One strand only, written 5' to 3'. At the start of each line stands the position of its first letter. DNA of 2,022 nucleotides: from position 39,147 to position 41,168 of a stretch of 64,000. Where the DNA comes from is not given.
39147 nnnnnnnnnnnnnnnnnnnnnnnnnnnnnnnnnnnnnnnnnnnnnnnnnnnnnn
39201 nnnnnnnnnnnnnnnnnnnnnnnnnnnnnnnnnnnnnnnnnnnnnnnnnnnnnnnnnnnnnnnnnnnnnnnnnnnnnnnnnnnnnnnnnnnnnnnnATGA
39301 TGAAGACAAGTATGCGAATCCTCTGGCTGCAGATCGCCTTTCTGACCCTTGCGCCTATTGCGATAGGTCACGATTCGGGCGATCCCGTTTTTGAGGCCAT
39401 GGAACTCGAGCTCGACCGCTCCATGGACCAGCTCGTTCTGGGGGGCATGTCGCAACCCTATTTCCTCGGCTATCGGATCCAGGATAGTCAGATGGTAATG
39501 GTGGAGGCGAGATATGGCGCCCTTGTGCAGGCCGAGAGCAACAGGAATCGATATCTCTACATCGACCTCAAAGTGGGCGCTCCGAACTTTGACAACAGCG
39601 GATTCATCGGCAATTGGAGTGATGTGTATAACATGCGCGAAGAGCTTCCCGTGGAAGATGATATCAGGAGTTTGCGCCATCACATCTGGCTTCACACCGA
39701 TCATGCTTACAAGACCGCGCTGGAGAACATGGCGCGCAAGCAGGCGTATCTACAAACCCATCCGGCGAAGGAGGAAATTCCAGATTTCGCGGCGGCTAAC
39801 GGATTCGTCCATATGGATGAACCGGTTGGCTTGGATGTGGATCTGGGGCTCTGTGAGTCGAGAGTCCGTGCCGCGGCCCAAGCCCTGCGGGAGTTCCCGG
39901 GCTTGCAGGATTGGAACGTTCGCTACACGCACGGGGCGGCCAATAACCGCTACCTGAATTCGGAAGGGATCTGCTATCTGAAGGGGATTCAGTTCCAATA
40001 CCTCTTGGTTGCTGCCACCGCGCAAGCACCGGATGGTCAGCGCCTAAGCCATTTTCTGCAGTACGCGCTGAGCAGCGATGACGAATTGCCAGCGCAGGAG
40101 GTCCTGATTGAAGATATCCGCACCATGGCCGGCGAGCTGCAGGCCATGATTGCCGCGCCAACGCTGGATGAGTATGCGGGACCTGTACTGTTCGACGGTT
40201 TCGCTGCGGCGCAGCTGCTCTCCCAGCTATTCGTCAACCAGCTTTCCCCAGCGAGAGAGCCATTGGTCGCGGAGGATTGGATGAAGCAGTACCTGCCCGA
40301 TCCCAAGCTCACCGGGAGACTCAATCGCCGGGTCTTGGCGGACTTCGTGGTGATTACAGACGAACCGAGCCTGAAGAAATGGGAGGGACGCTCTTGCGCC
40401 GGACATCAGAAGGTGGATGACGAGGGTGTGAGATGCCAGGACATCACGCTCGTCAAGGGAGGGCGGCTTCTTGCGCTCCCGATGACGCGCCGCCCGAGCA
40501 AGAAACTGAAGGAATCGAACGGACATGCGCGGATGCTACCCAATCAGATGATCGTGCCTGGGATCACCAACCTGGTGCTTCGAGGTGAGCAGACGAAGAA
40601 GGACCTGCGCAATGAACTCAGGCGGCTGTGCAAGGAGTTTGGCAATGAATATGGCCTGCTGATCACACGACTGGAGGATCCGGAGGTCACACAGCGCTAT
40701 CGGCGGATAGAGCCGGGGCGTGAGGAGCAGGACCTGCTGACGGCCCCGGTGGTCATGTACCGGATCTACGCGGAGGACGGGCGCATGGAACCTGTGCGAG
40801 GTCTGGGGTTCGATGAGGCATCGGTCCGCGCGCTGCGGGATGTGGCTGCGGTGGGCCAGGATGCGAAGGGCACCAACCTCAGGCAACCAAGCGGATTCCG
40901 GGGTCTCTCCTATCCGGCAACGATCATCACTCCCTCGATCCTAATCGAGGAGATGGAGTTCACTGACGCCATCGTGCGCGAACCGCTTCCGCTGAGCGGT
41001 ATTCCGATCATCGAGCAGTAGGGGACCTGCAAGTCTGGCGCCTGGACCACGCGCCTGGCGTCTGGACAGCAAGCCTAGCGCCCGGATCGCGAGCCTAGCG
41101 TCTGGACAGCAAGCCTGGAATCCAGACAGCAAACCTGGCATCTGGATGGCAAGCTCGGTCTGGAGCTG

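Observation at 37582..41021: Exported TldD/TldE-like metalloprotease pair next to a giant C25 protease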

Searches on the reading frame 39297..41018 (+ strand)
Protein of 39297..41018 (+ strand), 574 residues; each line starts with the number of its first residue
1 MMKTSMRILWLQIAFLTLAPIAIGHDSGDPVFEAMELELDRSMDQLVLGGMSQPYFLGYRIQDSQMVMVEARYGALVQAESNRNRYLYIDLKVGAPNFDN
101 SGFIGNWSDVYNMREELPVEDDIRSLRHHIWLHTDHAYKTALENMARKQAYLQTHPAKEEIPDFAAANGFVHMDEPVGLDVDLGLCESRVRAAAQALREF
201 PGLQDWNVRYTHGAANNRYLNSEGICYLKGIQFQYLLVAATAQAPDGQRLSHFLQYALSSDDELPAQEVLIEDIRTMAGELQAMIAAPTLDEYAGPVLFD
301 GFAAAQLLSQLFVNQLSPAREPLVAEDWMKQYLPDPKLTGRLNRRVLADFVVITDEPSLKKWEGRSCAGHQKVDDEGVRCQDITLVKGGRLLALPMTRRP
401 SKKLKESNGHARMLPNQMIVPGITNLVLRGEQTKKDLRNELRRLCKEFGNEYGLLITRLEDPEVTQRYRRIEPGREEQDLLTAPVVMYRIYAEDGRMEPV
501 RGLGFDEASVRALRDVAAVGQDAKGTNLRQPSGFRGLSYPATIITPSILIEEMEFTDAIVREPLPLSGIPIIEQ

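Call 4: search_protein_families(library=pfam, proteins=[window:39297-41018:+], max_evalue=0.01)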
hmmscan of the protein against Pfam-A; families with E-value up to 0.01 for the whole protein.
window:39297-41018:+ (574 aa): 1 family
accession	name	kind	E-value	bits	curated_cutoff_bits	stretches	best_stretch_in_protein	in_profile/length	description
PF19289.4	PmbA_TldD_3rd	-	4.5e-19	68.9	22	1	296-556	5-219/220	PmbA/TldA metallopeptidase C-terminal domain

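Call 5: search_protein_families(library=ncbifam, proteins=[window:39297-41018:+], max_evalue=0.01)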
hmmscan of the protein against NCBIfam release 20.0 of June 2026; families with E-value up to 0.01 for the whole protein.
window:39297-41018:+ (574 aa): 2 families
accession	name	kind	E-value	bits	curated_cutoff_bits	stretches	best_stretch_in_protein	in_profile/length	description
NF040952.1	Arch_mtprotase_TldD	equivalog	4.7e-05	22.3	635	1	340-407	249-313/443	zinc metalloprotease TldD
NF008268.0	PRK11040.1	equivalog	0.007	15.1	438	1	339-419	273-349/446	metalloprotease PmbA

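Call 7: search_solved_structures(query=window:39297-41018:+, max_evalue=0.01, show_alignments=2)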
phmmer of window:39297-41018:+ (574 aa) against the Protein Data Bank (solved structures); distinct sequences matched with E-value up to 0.01: 0.

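Call 18: find_homologous_proteins(query=window:39297-41018:+, max_evalue=0.00001)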
Query window:39297-41018:+ (574 aa): 133 proteins with E <= 0.00001 among 8000 candidates; the best 120 are listed.
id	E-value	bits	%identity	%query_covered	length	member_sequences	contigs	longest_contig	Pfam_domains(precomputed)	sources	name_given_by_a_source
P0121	0.0e+0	1307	100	100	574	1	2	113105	PF19289.5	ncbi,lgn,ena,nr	ncbi:MAG: hypothetical protein KAY24_07310 [Candidatus Eisenbacteria sp.]|nr:hypothetical protein [C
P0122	1.6e-233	794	62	98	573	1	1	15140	PF19289.5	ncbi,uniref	ncbi:metallopeptidase TldD-related protein [Candidatus Eisenbacteria bacterium]|uniref:Metallopeptid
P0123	8.0e-222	756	59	99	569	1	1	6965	PF19289.5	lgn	-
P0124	4.2e-218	743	60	99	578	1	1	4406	PF19289.5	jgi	jgi:predicted Zn-dependent protease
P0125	1.5e-212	725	57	97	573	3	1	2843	PF19289.5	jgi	-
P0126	3.5e-212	724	57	100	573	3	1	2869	PF19289.5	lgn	-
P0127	1.6e-209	715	57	95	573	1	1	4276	PF19289.5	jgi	jgi:TldD protein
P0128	1.6e-208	712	57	97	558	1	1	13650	PF19289.5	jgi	jgi:TldD protein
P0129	4.9e-203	694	55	100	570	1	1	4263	PF19289.5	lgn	-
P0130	1.3e-200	686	55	96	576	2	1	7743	PF19289.5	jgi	-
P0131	6.4e-199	680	54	100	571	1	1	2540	PF19289.5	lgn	-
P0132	7.2e-198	677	54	99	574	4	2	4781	PF19289.5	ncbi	-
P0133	8.6e-198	676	54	98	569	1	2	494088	PF19289.5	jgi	jgi:TldD protein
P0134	7.0e-195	667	56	97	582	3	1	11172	PF19289.5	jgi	-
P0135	1.2e-194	666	54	95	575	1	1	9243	PF19289.5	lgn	-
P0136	7.0e-194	663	56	95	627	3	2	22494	PF19289.5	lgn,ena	-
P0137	1.1e-193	663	55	94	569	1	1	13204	PF19289.5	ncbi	-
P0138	1.9e-192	659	51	99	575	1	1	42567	PF19289.5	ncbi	-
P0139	2.1e-192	658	53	98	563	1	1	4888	PF19289.5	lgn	-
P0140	3.0e-192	658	52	100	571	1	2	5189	PF19289.5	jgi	jgi:predicted Zn-dependent protease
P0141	3.7e-192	658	54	99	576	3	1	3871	PF19289.5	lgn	-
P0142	5.0e-192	657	52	100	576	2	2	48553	PF19289.5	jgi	-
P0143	7.3e-192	657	52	100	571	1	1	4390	PF19289.5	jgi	jgi:predicted Zn-dependent protease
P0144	8.4e-191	653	53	99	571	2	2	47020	PF19289.5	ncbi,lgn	-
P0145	9.7e-191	653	53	99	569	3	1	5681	PF19289.5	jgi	jgi:TldD protein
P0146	1.2e-190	653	55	94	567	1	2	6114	PF19289.5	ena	-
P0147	1.1e-189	650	52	99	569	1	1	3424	PF19289.5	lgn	-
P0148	1.3e-189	649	53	99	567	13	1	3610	PF19289.5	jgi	jgi:predicted Zn-dependent protease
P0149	1.6e-189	649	52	99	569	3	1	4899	PF19289.5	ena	-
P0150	2.1e-189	649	53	99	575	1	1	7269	PF19289.5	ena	-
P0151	6.3e-189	647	53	97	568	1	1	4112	PF19289.5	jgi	jgi:TldD protein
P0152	4.6e-188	644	54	95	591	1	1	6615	PF19289.5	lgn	-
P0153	7.6e-188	643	54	93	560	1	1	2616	PF19289.5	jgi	jgi:predicted Zn-dependent protease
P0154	2.5e-187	642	54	95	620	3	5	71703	PF19289.5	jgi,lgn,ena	-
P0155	5.0e-187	641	53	99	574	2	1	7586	PF19289.5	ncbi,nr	ncbi:hypothetical protein AMJ86_06225 [bacterium SM23_57]|nr:MAG: hypothetical protein AMJ86_06225 [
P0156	5.1e-187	641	53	95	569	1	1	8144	PF19289.5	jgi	jgi:TldD protein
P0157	2.3e-186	639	52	99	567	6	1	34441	PF19289.5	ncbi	ncbi:MAG: metallopeptidase TldD-related protein [Candidatus Eisenbacteria bacterium]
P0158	7.1e-186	637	51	100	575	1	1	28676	PF19289.5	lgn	-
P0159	8.3e-186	637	54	94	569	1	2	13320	PF19289.5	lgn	-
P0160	1.1e-185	636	53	94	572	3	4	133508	PF19289.5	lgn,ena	-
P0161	1.4e-185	636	51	100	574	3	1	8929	PF19289.5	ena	-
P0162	1.5e-185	636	51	100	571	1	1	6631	PF19289.5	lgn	-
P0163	6.9e-185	634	54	95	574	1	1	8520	PF19289.5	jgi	jgi:TldD protein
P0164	1.0e-184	633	54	96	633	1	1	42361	PF19289.5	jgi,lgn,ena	-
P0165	1.1e-184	633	53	98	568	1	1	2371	PF19289.5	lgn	-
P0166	1.2e-184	633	52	99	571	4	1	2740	PF19289.5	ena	-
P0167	2.3e-184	632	55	94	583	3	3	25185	PF19289.5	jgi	jgi:predicted Zn-dependent protease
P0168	2.6e-184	632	52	98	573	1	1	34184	PF19289.5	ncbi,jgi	-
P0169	3.9e-184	631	53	94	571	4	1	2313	PF19289.5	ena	-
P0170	2.9e-183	628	51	100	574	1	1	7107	PF19289.5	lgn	-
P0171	3.3e-183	628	50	99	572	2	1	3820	PF19289.5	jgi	-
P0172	5.8e-183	627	51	95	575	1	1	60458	PF19289.5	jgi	jgi:predicted Zn-dependent protease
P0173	6.6e-183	627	51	98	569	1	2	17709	PF19289.5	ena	-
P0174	1.2e-182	626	51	97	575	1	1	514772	PF19289.5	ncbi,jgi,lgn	ncbi:MAG TPA: metallopeptidase TldD-related protein [bacterium]|jgi:predicted Zn-dependent protease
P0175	5.0e-182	624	51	100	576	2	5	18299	PF19289.5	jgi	jgi:TldD protein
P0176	8.4e-182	623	53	94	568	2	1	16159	PF19289.5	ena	-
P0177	1.6e-181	623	53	95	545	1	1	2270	PF19289.5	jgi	jgi:predicted Zn-dependent protease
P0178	3.3e-181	622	51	100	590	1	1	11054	PF19289.5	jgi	jgi:TldD protein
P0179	7.5e-181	620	52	99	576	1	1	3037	PF19289.5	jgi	jgi:TldD protein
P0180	1.3e-180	620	53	94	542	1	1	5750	PF19289.5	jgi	jgi:predicted Zn-dependent protease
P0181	1.5e-180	619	54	97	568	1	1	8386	PF19289.5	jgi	jgi:predicted Zn-dependent protease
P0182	2.8e-180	618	54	97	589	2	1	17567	PF19289.5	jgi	jgi:predicted Zn-dependent protease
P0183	3.7e-180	618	54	95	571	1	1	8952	PF19289.5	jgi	jgi:TldD protein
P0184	4.0e-179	615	53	99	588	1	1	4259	PF19289.5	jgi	-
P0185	1.8e-178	613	53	97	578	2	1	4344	PF19289.5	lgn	-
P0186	3.8e-178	611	52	99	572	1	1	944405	PF19289.5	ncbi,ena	-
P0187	4.6e-178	611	53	95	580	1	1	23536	PF19289.5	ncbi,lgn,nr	ncbi:MAG: hypothetical protein JW819_12320 [Candidatus Krumholzibacteriota bacterium]|nr:hypothetica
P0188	5.4e-178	611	50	98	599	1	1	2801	PF19289.5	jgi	jgi:predicted Zn-dependent protease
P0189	1.1e-177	610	51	96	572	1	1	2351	PF19289.5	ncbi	-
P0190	9.6e-177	607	49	98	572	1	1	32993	PF19289.5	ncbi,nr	ncbi:MAG: metallopeptidase TldD-related protein [Candidatus Hatepunaea meridiana]|nr:metallopeptidas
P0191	1.2e-175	603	51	99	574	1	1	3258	PF19289.5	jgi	jgi:TldD protein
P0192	5.2e-175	601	61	76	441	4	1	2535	PF19289.5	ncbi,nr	ncbi:hypothetical protein KKG66_06560, partial [bacterium]|nr:hypothetical protein [bacterium]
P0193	1.1e-174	600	49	97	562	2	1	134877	PF19289.5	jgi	-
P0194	1.9e-174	599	54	95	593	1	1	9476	PF19289.5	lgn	-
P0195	4.2e-174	598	50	98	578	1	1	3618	PF19289.5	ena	-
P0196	5.9e-174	598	49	100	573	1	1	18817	PF19289.5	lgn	-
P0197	9.9e-173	594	51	95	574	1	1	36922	PF19289.5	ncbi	-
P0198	6.3e-172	591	49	97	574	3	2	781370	PF19289.5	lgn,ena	-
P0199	9.6e-172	590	49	99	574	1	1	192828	PF19289.5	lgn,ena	-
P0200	1.2e-171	590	48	100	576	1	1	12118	PF19289.5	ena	-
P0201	1.2e-171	590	48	100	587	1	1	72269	PF19289.5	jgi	jgi:hypothetical protein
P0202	2.2e-171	589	49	100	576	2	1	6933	PF19289.5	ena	-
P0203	6.2e-171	588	53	95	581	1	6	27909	PF19289.5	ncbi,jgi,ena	-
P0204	1.5e-170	586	48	100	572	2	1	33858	PF19289.5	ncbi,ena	-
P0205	3.4e-170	585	51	95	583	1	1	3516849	PF19289.5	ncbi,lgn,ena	-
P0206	6.8e-170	584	48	99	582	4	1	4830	PF19289.5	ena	-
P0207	2.5e-169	582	50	95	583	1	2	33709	PF19289.5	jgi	-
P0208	2.8e-169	582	48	97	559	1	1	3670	PF19289.5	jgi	jgi:predicted Zn-dependent protease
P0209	3.1e-169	582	51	96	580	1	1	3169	PF19289.5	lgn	-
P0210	6.9e-169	581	50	97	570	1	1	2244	PF19289.5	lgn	-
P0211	1.2e-168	580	49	96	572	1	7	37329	PF19289.5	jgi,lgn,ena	-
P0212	5.1e-168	578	49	100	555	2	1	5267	PF19289.5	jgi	jgi:predicted Zn-dependent protease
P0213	5.7e-167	575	49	96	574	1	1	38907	PF19289.5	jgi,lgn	jgi:predicted Zn-dependent protease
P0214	1.7e-166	573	48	98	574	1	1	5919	PF19289.5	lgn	-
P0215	5.5e-166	571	47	100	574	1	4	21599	PF19289.5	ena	-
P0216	1.3e-165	570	50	92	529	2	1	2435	PF19289.5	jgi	jgi:predicted Zn-dependent protease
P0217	3.3e-165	569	50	95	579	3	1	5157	PF19289.5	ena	-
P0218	1.3e-163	563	50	95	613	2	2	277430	PF19289.5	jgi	jgi:predicted Zn-dependent protease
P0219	7.6e-163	561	48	98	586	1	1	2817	PF19289.5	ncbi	-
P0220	1.2e-159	550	49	95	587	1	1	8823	PF19289.5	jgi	jgi:TldD protein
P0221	1.4e-158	547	46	99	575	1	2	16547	PF19289.5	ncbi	-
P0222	2.6e-157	543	45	99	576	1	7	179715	PF19289.5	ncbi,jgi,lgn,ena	-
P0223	8.3e-156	538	49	95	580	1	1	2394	PF19289.5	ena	-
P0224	9.3e-156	538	46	99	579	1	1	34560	PF19289.5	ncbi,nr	ncbi:MAG: hypothetical protein K8R59_12415 [Thermoanaerobaculales bacterium]|nr:hypothetical protein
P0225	2.3e-155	536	47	95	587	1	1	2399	PF19289.5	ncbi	-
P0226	6.0e-151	522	48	95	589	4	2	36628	PF19289.5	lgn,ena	-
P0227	1.2e-150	521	48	95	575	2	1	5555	PF19289.5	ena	-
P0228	1.6e-150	520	49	95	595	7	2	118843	PF19289.5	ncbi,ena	-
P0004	3.2e-150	519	59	52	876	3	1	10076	PF19289.5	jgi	-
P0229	1.7e-149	517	46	95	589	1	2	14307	PF19289.5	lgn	-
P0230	1.9e-149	517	48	95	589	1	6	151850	PF19289.5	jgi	jgi:predicted Zn-dependent protease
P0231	2.2e-149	516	43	99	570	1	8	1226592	PF19289.5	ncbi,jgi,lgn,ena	-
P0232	2.4e-149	516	49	95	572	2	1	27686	PF19289.5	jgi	jgi:predicted Zn-dependent protease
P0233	5.9e-149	515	45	99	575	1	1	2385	PF19289.5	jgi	jgi:TldD protein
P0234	4.4e-147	509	48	95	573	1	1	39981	PF19289.5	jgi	jgi:TldD protein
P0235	8.3e-145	501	44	95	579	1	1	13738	PF19289.5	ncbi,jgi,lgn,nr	ncbi:MAG: metallopeptidase TldD-related protein [Candidatus Eisenbacteria bacterium]|jgi:predicted Z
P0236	1.1e-142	494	57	68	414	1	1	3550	PF19289.5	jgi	jgi:predicted Zn-dependent protease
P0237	2.9e-131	457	54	69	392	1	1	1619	PF19289.5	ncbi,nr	ncbi:MAG: hypothetical protein KAW67_01220, partial [Candidatus Eisenbacteria sp.]|nr:hypothetical p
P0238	1.4e-118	415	56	61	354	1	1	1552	PF19289.5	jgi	jgi:hypothetical protein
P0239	1.3e-117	412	49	69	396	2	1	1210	PF19289.5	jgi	jgi:hypothetical protein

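Call 35: search_solved_structures(query=A2, max_evalue=1, show_alignments=2)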
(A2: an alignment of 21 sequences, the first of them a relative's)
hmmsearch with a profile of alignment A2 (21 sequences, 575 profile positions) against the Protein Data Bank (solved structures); distinct sequences matched with E-value up to 1: 1.
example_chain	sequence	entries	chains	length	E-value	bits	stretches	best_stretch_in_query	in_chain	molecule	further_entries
3u80_A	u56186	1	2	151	0.98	10.8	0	439-485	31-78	3-dehydroquinate dehydratase, type II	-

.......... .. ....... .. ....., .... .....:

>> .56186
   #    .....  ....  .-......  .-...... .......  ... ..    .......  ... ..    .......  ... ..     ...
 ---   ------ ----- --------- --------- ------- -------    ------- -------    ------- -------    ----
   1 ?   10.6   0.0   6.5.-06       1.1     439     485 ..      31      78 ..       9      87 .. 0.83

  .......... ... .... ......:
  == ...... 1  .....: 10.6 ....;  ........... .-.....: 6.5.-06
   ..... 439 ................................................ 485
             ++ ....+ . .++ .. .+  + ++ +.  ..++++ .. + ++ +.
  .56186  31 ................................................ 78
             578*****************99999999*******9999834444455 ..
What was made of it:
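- On TldE/PmbA orthology of ORF-B specifically: A profile of B homologs finds no PDB TldD or TldE by sequence (call 35).
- Tried and rejected: Neither the single sequence nor a 21-sequence profile found TldD or TldE (calls 7, 35).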

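Call 51: predict_structure(alignment_id=A4)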
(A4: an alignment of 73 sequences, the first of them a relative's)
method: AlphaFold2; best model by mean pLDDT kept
length: 574 residues; sequences in the alignment: 73
mean_pLDDT: 92.1   pTM: 0.89
mean pLDDT of the five models: 92.1, 91.0, 90.6, 89.6, 89.5
residues with pLDDT >= 90: 470; 70-90: 72; 50-70: 23; < 50: 9
segments of 3 or more residues with pLDDT < 50: 19-26
pLDDT, mean of each block of 10 residues (from residue 1): 69 63 59 97 95 97 98 92 97 96 92 94 97 97 96 92 93 94 94 94 94 97 96 97 93 94 93 98 97 97 97 92 92 88 95 98 95 97 98 96 95 96 97 96 97 98 89 73 96 98 84 90 97 92 98 88 69 55
secondary structure, 60 per line:
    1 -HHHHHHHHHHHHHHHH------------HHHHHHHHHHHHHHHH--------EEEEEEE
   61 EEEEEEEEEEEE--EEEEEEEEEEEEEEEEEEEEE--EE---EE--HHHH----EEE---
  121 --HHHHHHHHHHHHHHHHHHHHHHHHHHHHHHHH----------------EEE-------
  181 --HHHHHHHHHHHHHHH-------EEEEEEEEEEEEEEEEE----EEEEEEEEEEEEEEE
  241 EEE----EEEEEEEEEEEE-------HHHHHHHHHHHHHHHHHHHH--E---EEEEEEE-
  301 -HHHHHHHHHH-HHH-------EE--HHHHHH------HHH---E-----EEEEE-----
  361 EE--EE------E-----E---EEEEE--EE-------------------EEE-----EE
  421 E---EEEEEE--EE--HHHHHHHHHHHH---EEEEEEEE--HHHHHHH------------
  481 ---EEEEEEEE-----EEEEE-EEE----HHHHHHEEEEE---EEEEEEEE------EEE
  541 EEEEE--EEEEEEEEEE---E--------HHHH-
elements in order: H2-17 H30-45 E54-72 E75-95 H107-110 E115-117 H123-154 E171-173 H183-197 E205-221 E226-243 E248-259 H267-286 E293-299 H302-311 H327-332 E351-355 E383-387 E411-413 E419-421 E425-430 H437-448 E452-459 H462-468 E484-491 E497-501 E503-505 H510-515 E516-520 E524-531 E538-545 E548-557 H570-573
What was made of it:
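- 39297..41021 (+): ORF-B: exported, catalytically dead TldE-like partner (574-aa precursor). AlphaFold2 pLDDT is 92.1 (call 51).
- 39297..39368 (+): Predicted Sec signal peptide of B (aa 1-24, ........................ | HD). AlphaFold2 shows helix 2-17 followed by a low-pLDDT stretch at 19-26 (call 51).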

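Call 56: fold_search(model_id=the predicted structure, library=pdb)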
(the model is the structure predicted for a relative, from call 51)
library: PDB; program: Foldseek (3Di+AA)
matches with E <= 10: 424; with E <= 0.001: 16
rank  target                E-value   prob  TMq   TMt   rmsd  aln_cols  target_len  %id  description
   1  5njf_C                2.1e-25  1.00  0.58  0.68   6.3       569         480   12  E. coli Microcin-processing metalloprotease TldD/E (TldD H262A mutant) with pentapeptide bound (released 2017-10-04)
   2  5nj5_A                2.5e-25  1.00  0.58  0.68   6.4       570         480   12  E. coli Microcin-processing metalloprotease TldD/E with phosphate bound (released 2017-10-04)
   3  5njc_C                3.4e-25  1.00  0.58  0.68   6.4       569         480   12  E. coli Microcin-processing metalloprotease TldD/E (TldD E263A mutant) with hexapeptide bound (released 2017-10-04)
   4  3qtd_A                4.0e-25  1.00  0.60  0.76   6.2       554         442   16  Crystal structure of putative modulator of gyrase (PmbA) from Pseudomonas aeruginosa PAO1 (released 2011-03-30)
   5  5njf_A                4.2e-25  1.00  0.59  0.69   6.0       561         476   12  E. coli Microcin-processing metalloprotease TldD/E (TldD H262A mutant) with pentapeptide bound (released 2017-10-04)
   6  5njc_A                4.7e-25  1.00  0.59  0.69   6.2       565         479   12  E. coli Microcin-processing metalloprotease TldD/E (TldD E263A mutant) with hexapeptide bound (released 2017-10-04)
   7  5nj5_C                5.0e-25  1.00  0.58  0.68   6.4       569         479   12  E. coli Microcin-processing metalloprotease TldD/E with phosphate bound (released 2017-10-04)
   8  3qtd_B                6.3e-25  1.00  0.57  0.72   7.4       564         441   16  Crystal structure of putative modulator of gyrase (PmbA) from Pseudomonas aeruginosa PAO1 (released 2011-03-30)
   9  1vl4_A                8.4e-25  1.00  0.58  0.75   5.9       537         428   16  CRYSTAL STRUCTURE OF A PUTATIVE MODULATOR OF A DNA GYRASE (TM0727) FROM THERMOTOGA MARITIMA MSB8 AT 1.95 A RESOLUTION (released 2004-09-21)
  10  5nj5_B                2.8e-24  1.00  0.54  0.67   7.4       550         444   17  E. coli Microcin-processing metalloprotease TldD/E with phosphate bound (released 2017-10-04)
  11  5nj9_D                8.1e-24  1.00  0.55  0.70   7.3       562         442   16  E. coli Microcin-processing metalloprotease TldD/E with DRVY angiotensin fragment bound (released 2017-10-04)
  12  3tv9                  1.3e-23  1.00  0.53  0.67   7.5       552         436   17  Crystal Structure of Putative Peptide Maturation Protein from Shigella flexneri (released 2011-10-05)
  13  5nj9_B                1.6e-23  1.00  0.56  0.70   6.3       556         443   16  E. coli Microcin-processing metalloprotease TldD/E with DRVY angiotensin fragment bound (released 2017-10-04)
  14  5njb_B                1.7e-23  1.00  0.55  0.69   7.8       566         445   16  E. coli Microcin-processing metalloprotease TldD/E with actinonin bound (released 2017-10-04)
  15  1vpb                  6.2e-23  1.00  0.56  0.71   6.5       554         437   13  CRYSTAL STRUCTURE OF A PUTATIVE MODULATOR OF DNA GYRASE (BT3649) FROM BACTEROIDES THETAIOTAOMICRON VPI-5482 AT 1.75 A RE (released 2004-11-09)
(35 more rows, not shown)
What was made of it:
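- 39297..41021 (+): Foldseek hits TldD 5njf_C at 2.1e-25 and PmbA 3qtd_A at 4.0e-25 (TM 0.76; call 56).
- Closest known: Structural-genomics 'putative modulator of DNA gyrase' proteins: TM0727. Same: B matches 3QTD and 1VL4 about as well as it matches TldD (call 56).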
